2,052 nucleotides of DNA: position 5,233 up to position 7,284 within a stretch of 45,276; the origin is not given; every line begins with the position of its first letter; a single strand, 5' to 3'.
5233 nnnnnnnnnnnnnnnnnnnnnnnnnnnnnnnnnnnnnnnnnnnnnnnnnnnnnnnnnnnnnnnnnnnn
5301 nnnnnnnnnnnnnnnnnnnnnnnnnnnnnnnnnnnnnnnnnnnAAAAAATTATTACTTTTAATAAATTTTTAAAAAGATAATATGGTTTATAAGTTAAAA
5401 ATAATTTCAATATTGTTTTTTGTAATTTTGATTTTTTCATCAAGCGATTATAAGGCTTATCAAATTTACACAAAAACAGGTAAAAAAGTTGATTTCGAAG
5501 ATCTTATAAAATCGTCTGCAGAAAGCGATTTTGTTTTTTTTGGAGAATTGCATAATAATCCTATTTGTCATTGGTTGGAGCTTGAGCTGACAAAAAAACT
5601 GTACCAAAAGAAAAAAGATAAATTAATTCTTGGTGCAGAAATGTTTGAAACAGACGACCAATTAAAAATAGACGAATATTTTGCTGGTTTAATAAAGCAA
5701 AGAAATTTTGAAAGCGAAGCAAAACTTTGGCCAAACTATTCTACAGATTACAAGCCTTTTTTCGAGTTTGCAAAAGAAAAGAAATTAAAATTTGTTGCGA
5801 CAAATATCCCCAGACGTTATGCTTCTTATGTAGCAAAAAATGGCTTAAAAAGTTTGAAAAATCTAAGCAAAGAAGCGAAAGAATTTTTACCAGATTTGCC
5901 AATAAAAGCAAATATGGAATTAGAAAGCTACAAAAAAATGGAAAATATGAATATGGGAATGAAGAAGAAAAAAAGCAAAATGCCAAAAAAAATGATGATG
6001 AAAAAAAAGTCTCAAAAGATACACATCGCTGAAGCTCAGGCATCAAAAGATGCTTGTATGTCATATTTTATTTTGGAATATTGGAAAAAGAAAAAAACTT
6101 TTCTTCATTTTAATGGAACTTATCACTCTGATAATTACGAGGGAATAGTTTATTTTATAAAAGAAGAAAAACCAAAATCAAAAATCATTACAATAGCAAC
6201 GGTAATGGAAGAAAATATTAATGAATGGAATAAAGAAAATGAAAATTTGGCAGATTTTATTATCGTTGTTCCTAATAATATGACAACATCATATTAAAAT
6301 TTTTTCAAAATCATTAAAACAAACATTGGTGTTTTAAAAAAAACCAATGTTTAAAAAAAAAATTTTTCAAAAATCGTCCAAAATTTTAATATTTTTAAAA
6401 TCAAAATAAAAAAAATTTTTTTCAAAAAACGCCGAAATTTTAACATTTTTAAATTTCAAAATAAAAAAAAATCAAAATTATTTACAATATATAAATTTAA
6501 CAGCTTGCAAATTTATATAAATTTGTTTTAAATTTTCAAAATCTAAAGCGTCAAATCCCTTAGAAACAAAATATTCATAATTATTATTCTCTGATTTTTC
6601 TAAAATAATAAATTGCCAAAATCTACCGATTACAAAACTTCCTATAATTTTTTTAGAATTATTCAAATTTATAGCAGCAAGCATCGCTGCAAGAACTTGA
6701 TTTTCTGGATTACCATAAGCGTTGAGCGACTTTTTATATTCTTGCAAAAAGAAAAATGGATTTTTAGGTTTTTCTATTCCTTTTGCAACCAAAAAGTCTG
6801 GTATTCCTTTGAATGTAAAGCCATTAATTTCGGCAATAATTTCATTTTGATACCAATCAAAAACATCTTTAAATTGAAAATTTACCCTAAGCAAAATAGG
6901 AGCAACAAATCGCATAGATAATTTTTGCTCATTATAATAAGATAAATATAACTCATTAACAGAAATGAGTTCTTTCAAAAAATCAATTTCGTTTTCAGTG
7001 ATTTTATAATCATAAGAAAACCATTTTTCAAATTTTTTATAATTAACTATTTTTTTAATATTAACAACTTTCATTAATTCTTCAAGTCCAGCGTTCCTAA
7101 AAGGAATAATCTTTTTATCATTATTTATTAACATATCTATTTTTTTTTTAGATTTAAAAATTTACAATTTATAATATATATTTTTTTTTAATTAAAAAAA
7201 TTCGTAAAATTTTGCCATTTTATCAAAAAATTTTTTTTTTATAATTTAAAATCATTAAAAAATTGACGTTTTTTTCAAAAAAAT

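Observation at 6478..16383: Two outward-facing PD-(D/E)xK-like paralogs, each embedded in the largest repeat arrays, bracket a ~9-kb accessory segment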

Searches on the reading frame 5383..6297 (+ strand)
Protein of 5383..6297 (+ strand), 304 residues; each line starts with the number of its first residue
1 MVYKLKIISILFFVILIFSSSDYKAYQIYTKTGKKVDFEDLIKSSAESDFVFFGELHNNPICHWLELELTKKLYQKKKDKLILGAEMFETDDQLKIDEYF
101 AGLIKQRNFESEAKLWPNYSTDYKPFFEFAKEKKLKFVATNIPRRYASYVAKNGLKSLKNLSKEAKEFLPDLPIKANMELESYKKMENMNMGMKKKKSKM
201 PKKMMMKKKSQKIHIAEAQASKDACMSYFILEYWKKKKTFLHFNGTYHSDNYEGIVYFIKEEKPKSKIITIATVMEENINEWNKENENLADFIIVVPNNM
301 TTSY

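Call 15: search_protein_families(library=pfam, proteins=[window:5383-6297:+], max_evalue=0.01)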
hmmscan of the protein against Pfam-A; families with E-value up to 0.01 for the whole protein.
window:5383-6297:+ (304 aa): 1 family
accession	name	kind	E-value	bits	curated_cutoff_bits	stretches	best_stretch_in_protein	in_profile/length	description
PF04187.18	Cofac_haem_bdg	-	1.4e-57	195.6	27.7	1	42-257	2-211/213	Haem-binding uptake, Tiki superfamily, ChaN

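Call 40: find_related_loci(query=window:5383-6297:+, collection=metagenome_contigs, flank=10000)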
Query window:5383-6297:+ (304 aa) in metagenome_contigs; peptide patterns used: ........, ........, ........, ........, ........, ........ (x = any residue, [..] = any of these).
600 stretches matched a pattern (row limit reached: there are more); 20 encode a relative of the query (tblastn E <= 1e-3); 20 distinct loci.
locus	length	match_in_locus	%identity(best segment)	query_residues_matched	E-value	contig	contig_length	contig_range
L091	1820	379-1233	47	10-304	8e-93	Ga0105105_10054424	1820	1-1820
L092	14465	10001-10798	48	25-303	8e-88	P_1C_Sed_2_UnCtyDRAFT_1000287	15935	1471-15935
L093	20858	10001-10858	46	7-304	3e-87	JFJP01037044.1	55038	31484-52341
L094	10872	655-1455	52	25-304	3e-87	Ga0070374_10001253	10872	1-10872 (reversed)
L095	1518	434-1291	45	7-304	2e-92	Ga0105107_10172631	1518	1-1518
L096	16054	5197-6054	49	10-304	4e-85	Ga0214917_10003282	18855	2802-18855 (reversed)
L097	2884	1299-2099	47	21-304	1e-86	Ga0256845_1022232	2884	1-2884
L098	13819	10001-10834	44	12-304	5e-85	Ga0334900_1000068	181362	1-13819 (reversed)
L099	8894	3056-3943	41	1-304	1e-78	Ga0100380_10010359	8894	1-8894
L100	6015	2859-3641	43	26-304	1e-75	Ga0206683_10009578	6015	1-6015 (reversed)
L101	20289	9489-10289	43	20-304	2e-75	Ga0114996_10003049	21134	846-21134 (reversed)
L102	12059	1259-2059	43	20-304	5e-75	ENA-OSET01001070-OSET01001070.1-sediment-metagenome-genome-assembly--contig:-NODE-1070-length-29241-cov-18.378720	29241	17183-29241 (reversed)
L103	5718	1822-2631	44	18-304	1e-74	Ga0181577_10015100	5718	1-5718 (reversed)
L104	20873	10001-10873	42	4-304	3e-74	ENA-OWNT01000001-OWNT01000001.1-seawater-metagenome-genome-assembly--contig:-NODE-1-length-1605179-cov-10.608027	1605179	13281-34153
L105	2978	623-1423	40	20-304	1e-74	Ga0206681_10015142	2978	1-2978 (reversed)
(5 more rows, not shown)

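Call 55: find_encoding_contigs(protein=window:5383-6297:+, flank=6000, max_places=8)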
Protein window:5383-6297:+ (304 aa): 2 contigs read that carry it; 2 places shown.
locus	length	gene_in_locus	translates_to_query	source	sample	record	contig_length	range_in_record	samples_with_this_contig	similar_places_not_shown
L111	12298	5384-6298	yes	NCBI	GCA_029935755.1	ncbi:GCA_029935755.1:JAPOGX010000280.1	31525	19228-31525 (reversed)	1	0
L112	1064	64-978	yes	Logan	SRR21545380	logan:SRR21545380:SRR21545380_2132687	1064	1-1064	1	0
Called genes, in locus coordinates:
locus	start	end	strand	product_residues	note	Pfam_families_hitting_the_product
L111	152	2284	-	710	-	PF07715:Plug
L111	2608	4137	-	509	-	PF00749:tRNA-synt_1c, PF19269:Anticodon_2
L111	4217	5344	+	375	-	-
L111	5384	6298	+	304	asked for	PF04187:Cofac_haem_bdg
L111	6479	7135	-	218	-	-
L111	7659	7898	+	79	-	-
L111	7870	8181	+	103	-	-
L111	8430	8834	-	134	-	-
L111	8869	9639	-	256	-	-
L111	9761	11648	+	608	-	PF12775:AAA_7 (faint), PF00158:Sigma54_activat, PF14532:Sigma54_activ_2 (faint), PF00004:AAA, PF07728:AAA_5, PF13173:AAA_14 (weak)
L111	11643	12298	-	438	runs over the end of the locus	PF05569:Peptidase_M56, PF03544:TonB_C (faint)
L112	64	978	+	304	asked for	PF04187:Cofac_haem_bdg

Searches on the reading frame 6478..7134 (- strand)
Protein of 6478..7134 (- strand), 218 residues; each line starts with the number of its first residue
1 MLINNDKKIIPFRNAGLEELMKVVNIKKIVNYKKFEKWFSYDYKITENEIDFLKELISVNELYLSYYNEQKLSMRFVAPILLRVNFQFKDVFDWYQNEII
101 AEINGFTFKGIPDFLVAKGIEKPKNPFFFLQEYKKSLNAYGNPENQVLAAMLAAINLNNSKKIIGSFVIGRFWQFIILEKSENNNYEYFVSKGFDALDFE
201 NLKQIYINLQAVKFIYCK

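Call 5: search_protein_families(library=pfam, proteins=[window:6478-7134:-], max_evalue=10)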
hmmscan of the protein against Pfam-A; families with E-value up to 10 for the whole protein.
window:6478-7134:- (218 aa): 0 families

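Call 6: search_protein_families(library=ncbifam, proteins=[window:6478-7134:-], max_evalue=10)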
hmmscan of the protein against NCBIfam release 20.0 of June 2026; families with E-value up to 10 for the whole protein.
window:6478-7134:- (218 aa): 0 families

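Call 46: search_protein_families(library=padloc, proteins=[window:6478-7134:-], max_evalue=1)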
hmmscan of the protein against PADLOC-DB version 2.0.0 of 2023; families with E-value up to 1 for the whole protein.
window:6478-7134:- (218 aa): 1 family
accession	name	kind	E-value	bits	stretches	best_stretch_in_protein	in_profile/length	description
PDLC01472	PD_DExK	-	5.5e-10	37.3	1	70-182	4-116/146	"CAS-I,CAS-II,CAS-III,CAS-IV,CAS-V,CAS-VI; associated"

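Call 47: search_protein_families(library=phrogs, proteins=[window:6478-7134:-], max_evalue=1)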
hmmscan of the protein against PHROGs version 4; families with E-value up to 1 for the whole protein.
window:6478-7134:- (218 aa): 1 family
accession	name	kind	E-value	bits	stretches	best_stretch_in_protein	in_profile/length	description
phrog_35521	-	unknown function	0.23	12.9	1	24-73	30-80/88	-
